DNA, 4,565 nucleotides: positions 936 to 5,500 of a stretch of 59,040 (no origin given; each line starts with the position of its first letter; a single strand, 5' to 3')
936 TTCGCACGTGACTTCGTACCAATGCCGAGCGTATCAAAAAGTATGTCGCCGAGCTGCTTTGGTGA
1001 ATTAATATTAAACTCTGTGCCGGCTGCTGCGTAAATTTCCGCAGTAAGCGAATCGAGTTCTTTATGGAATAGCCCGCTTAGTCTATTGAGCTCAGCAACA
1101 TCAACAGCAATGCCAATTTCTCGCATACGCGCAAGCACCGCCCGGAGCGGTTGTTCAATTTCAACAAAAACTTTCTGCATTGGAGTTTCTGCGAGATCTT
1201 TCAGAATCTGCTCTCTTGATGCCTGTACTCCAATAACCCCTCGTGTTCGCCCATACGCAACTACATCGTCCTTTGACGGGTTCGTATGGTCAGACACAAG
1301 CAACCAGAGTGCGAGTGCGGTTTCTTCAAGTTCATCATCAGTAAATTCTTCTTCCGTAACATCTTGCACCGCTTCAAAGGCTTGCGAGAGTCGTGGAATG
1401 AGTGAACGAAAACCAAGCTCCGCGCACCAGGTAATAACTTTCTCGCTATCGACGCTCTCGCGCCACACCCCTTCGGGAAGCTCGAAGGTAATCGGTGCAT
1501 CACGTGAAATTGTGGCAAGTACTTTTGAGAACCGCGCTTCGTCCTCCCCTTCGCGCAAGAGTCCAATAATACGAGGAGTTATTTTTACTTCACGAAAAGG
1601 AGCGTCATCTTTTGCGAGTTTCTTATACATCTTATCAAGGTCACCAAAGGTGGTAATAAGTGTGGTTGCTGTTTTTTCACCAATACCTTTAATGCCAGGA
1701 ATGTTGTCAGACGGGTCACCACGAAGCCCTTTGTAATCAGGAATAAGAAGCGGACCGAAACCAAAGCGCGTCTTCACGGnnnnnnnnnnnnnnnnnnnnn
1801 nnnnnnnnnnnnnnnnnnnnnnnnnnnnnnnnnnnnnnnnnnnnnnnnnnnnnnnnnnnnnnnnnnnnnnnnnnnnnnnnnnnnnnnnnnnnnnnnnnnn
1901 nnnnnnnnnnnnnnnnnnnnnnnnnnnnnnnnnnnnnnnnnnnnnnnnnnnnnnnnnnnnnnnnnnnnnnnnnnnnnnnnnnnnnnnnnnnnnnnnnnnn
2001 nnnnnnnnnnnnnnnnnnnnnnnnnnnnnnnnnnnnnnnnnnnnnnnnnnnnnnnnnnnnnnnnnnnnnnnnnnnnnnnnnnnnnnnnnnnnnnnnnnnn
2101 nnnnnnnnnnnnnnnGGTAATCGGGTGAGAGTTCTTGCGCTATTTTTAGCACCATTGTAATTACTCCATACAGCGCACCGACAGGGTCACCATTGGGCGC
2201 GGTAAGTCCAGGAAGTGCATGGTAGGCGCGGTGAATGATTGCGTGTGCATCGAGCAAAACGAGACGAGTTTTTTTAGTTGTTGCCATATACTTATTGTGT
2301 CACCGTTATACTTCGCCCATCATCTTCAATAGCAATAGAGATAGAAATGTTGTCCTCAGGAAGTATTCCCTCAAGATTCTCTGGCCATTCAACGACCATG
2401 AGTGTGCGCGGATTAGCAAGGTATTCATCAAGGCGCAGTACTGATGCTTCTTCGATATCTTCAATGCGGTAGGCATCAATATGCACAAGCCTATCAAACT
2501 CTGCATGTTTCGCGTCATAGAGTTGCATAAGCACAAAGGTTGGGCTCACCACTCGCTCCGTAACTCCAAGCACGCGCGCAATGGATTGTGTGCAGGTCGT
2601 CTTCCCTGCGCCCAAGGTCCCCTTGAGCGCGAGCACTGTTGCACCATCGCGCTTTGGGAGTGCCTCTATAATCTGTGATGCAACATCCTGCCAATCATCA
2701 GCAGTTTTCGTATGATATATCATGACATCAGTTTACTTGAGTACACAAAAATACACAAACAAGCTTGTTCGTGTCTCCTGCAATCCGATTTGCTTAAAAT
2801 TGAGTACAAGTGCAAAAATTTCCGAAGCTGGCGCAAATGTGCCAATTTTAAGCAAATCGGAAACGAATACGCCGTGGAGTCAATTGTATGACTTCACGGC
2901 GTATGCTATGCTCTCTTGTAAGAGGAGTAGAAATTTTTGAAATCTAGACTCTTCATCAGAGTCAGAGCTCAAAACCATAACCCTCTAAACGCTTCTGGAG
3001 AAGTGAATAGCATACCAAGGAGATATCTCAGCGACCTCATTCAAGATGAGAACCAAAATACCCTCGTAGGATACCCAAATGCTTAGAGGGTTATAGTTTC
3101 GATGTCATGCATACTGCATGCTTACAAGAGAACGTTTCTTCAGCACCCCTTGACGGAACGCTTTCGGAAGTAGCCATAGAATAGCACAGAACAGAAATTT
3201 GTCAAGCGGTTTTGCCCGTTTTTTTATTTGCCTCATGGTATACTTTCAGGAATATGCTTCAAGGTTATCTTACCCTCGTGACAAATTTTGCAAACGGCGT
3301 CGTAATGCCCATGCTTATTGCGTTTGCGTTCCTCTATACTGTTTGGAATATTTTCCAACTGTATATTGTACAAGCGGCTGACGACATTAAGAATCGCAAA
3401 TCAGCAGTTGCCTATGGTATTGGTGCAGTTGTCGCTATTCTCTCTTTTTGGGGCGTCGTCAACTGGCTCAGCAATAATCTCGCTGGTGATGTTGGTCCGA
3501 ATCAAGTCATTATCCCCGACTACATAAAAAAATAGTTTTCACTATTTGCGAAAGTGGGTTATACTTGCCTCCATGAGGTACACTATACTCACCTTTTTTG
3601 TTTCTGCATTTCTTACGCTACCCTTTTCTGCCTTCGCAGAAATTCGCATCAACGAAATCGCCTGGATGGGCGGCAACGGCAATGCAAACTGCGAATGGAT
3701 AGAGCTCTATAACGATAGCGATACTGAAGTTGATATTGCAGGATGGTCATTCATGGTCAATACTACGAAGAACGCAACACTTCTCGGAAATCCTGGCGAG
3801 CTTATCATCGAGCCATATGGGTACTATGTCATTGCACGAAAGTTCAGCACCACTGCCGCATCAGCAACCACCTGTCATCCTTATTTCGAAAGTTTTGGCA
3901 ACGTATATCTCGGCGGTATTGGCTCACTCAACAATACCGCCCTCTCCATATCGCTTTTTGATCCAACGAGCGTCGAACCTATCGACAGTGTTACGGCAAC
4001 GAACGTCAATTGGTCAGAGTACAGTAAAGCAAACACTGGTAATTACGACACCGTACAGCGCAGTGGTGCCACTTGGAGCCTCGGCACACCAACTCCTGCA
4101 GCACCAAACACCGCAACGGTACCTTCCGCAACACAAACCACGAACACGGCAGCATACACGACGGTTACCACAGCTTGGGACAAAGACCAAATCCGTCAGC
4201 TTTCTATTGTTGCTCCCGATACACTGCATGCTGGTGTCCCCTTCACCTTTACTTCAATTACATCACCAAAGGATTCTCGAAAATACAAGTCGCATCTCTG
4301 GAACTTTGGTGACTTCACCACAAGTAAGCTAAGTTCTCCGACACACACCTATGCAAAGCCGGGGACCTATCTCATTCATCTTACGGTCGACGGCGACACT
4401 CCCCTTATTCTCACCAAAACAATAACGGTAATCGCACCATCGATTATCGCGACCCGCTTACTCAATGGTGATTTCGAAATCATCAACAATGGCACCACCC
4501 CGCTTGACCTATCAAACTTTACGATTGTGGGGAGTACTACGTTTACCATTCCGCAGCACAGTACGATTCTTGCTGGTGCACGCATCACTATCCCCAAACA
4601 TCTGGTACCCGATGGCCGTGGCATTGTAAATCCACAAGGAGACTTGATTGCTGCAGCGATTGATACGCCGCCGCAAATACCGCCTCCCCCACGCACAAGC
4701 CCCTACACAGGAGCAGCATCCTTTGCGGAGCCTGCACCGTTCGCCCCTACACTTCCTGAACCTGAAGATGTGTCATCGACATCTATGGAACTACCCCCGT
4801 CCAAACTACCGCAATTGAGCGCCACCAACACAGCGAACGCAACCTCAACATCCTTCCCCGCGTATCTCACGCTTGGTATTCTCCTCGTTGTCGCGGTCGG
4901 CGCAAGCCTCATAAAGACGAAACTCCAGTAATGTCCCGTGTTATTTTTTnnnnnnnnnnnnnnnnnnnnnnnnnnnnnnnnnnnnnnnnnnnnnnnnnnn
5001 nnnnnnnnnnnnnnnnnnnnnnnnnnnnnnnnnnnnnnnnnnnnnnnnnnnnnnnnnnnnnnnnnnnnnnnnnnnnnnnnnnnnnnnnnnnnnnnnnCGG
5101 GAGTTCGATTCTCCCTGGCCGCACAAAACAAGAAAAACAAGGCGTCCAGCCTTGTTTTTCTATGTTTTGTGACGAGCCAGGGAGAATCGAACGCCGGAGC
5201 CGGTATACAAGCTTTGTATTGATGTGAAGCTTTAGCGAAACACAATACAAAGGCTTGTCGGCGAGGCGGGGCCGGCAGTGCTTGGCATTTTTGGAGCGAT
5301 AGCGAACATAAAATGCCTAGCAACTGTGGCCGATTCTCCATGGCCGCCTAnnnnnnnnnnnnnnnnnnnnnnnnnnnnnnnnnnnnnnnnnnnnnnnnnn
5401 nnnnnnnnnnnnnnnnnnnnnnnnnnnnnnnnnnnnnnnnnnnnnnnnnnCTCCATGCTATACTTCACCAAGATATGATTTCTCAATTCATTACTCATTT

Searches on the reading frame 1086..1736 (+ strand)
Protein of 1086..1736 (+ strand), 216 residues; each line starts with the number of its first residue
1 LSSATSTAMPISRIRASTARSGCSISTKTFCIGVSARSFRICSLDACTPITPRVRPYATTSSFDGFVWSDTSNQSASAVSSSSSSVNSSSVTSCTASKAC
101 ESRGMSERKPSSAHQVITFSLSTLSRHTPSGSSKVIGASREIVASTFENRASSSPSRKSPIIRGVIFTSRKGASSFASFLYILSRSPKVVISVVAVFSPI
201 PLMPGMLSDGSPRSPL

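Call 69: search_protein_families(library=pfam, proteins=[window:1086-1736:+], max_evalue=0.01)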
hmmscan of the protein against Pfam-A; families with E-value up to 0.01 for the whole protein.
window:1086-1736:+ (216 aa): 0 families

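Call 81: find_encoding_contigs(protein=window:1086-1736:+, flank=10000, max_places=1)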
Protein window:1086-1736:+ (216 aa): no gene with exactly this product is on record in the collection.

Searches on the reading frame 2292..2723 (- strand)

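Call 69: search_protein_families(library=pfam, proteins=[window:2292-2723:-], max_evalue=0.01)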
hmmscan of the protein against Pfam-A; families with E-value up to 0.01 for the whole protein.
window:2292-2723:- (143 aa): 3 families
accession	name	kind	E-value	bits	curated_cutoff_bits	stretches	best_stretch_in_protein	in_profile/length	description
PF02367.23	TsaE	-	1e-33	116.4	26.6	1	6-137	2-126/128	Threonylcarbamoyl adenosine biosynthesis protein TsaE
PF01443.25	Viral_helicase1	-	0.0018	18.6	21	1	34-106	4-73/228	Viral superfamily 1 RNA helicase core domain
PF00931.28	NB-ARC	-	0.0054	16.5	23.5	1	14-51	4-41/248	NB-ARC domain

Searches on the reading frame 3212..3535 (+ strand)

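Call 69: search_protein_families(library=pfam, proteins=[window:3212-3535:+], max_evalue=0.01)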
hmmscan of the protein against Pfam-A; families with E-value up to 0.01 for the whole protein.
window:3212-3535:+ (107 aa): 1 family
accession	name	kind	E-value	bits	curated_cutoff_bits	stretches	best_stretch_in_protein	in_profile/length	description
PF18895.5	T4SS_pilin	-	0.00057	20.3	26.6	1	30-86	15-71/71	Type IV secretion system pilin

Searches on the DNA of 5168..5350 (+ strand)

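Call 54: build_rna_model(alignment_id=A3)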
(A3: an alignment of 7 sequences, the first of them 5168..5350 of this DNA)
Model R1 built from alignment A3 (7 sequences, 192 columns); structure: RNAalifold consensus.
model positions 182; base pairs 66; branch points 1; effective number of sequences 0.87; information 0.589 bits per position. Calibrated on 0.2 Mb of random sequence (short: E-values are rough).
structure used (alignment columns):
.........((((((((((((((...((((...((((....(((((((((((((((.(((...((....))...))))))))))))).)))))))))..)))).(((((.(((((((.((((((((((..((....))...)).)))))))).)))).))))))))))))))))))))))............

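Call 55: search_with_rna_model(model_id=R1, sources=[window, L001, L002, L003, L006, L012, L015, L020, L027, L028], max_evalue=10, make_alignment=true)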
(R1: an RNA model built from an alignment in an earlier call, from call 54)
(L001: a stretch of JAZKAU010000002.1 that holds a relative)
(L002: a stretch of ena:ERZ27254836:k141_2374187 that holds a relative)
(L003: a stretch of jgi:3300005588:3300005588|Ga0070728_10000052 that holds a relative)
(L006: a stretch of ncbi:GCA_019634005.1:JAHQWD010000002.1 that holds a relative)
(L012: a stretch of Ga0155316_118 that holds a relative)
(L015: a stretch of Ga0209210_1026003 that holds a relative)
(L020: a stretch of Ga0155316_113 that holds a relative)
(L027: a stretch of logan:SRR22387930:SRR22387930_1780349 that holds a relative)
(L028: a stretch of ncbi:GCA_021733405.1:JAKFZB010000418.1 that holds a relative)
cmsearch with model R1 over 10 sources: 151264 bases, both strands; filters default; matches with E-value up to 10: 10.
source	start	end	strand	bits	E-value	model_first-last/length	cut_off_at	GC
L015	84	265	+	198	2.7e-53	1-182/182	no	0.52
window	5168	5350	+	196.7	6.3e-53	1-182/182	no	0.53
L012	92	274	+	195.2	1.6e-52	1-182/182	no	0.51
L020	127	308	+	192.6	8.9e-52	1-182/182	no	0.53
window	19137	19318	-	188.6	1.2e-50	1-182/182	no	0.52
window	20083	20264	+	184.2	2e-49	1-182/182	no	0.51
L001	2473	2609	-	100.9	4e-26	1-182/182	no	0.61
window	19359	19520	-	41.2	2.1e-09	1-182/182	no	0.52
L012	3289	3536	+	39.8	5.1e-09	1-182/182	no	0.49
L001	7001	7139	+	37.5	2.2e-08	1-182/182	no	0.56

Alignment A4: 10 matches aligned to the model, 324 columns, each read 5' to 3' on its own strand. Consensus structure (alignment columns), stored with it:
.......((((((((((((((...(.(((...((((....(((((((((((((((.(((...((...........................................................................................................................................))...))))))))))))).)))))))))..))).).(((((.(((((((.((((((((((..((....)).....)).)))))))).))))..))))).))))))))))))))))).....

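Call 67: search_with_rna_model(model_id=R1, sources=[L034, L038, L036], max_evalue=10)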
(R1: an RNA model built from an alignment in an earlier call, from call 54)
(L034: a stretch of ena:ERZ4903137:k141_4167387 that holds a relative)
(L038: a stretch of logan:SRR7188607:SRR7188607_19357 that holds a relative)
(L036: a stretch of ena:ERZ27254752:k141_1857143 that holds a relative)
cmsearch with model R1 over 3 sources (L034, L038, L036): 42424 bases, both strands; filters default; matches with E-value up to 10: 2.
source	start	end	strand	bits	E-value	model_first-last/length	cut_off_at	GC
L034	8941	9110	+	55.5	5.6e-14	1-182/182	no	0.55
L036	8941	9110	+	55.5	5.6e-14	1-182/182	no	0.55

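Call 78: search_dna_similar(query=window:5170-5348:+, collection=phages, mode=distant, max_evalue=0.01, max_rows=10)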
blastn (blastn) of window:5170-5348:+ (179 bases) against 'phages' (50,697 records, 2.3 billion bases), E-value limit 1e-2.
No match.

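Call 79: search_dna_similar(query=window:5170-5348:+, collection=plasmids, mode=distant, max_evalue=0.01, max_rows=10)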
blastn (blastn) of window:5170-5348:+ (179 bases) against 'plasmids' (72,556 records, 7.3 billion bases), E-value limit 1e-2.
No match.
